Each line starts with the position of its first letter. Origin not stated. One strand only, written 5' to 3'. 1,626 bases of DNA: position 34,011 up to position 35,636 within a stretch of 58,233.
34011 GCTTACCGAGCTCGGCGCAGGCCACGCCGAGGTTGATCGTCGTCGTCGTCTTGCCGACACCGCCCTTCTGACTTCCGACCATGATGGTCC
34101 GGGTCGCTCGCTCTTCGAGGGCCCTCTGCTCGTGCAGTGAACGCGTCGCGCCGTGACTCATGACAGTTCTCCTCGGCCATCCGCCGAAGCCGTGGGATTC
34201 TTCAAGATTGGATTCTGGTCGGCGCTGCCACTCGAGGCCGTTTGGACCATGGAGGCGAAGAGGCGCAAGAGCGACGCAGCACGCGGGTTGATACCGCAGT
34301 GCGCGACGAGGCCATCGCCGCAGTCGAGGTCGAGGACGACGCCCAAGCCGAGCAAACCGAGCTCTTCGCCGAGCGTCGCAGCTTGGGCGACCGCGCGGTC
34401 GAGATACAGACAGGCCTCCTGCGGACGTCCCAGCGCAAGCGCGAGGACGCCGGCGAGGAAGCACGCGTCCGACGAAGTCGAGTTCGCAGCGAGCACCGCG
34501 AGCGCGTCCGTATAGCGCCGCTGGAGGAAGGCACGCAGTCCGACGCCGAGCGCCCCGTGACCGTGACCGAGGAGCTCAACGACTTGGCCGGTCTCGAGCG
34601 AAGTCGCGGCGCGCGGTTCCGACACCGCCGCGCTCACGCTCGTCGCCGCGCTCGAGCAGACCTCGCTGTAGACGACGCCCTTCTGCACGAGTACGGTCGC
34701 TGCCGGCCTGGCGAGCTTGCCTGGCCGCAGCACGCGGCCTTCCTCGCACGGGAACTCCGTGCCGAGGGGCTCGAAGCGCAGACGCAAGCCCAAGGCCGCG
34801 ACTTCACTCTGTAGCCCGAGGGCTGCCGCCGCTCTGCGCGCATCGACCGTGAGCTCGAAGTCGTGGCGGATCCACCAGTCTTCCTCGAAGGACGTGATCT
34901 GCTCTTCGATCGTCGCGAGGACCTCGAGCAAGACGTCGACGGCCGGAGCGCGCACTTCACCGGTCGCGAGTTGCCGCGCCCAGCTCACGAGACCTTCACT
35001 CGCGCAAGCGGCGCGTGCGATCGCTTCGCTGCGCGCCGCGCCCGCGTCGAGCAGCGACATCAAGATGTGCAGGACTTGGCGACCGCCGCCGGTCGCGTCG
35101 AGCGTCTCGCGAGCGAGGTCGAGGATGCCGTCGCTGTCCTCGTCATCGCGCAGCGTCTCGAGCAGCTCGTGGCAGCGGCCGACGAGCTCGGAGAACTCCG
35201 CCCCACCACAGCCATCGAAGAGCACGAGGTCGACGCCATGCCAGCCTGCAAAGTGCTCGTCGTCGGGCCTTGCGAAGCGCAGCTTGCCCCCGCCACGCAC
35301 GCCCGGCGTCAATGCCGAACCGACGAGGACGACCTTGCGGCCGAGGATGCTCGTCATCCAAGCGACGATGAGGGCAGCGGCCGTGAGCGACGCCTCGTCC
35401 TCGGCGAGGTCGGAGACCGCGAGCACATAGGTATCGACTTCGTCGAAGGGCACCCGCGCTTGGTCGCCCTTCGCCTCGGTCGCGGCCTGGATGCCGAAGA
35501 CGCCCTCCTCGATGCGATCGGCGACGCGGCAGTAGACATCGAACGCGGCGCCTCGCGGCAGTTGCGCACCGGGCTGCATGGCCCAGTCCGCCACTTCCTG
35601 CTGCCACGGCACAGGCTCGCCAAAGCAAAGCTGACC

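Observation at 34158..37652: Single polypeptide with three tandem ParA/MinD domains in which both the P-loop Lys and the catalytic Asp are systematically replaced, plus a fourth domain with no P-loop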

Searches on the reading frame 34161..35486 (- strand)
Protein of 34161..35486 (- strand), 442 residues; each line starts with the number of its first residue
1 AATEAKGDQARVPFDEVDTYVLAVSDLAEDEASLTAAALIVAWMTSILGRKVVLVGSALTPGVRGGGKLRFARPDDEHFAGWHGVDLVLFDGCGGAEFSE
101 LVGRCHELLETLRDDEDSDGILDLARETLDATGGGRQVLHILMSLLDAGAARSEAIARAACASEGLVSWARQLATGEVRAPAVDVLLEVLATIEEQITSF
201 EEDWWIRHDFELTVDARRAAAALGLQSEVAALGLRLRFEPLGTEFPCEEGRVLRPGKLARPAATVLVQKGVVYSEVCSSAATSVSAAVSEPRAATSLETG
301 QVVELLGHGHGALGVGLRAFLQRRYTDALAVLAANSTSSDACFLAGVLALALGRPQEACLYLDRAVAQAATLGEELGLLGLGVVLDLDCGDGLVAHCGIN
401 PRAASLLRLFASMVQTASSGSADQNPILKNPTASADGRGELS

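Call 22: search_solved_structures(query=window:34161-35486:-, max_evalue=10, show_alignments=2)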
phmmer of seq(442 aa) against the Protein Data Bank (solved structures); distinct sequences matched with E-value up to 10: 7.
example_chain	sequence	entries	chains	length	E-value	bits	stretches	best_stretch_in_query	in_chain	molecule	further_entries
7aih_BF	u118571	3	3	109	0.3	13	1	198-260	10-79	mL99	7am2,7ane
5zea_A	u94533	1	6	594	0.54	12.1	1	55-110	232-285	V-type sodium ATPase catalytic subunit A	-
7coq_A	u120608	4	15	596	0.55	12.1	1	55-110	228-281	V-type sodium ATPase catalytic subunit A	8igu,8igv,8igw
7dqc_A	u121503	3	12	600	0.55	12.1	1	55-110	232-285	V-type sodium ATPase catalytic subunit A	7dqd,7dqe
3vr2_A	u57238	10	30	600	0.55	12.1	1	55-110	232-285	V-type sodium ATPase catalytic subunit A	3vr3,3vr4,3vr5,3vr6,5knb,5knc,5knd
7aoi_Bg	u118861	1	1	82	1.6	10.6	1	218-261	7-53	mL99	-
6hiv_Bg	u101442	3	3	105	2.1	10.1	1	217-261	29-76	mL99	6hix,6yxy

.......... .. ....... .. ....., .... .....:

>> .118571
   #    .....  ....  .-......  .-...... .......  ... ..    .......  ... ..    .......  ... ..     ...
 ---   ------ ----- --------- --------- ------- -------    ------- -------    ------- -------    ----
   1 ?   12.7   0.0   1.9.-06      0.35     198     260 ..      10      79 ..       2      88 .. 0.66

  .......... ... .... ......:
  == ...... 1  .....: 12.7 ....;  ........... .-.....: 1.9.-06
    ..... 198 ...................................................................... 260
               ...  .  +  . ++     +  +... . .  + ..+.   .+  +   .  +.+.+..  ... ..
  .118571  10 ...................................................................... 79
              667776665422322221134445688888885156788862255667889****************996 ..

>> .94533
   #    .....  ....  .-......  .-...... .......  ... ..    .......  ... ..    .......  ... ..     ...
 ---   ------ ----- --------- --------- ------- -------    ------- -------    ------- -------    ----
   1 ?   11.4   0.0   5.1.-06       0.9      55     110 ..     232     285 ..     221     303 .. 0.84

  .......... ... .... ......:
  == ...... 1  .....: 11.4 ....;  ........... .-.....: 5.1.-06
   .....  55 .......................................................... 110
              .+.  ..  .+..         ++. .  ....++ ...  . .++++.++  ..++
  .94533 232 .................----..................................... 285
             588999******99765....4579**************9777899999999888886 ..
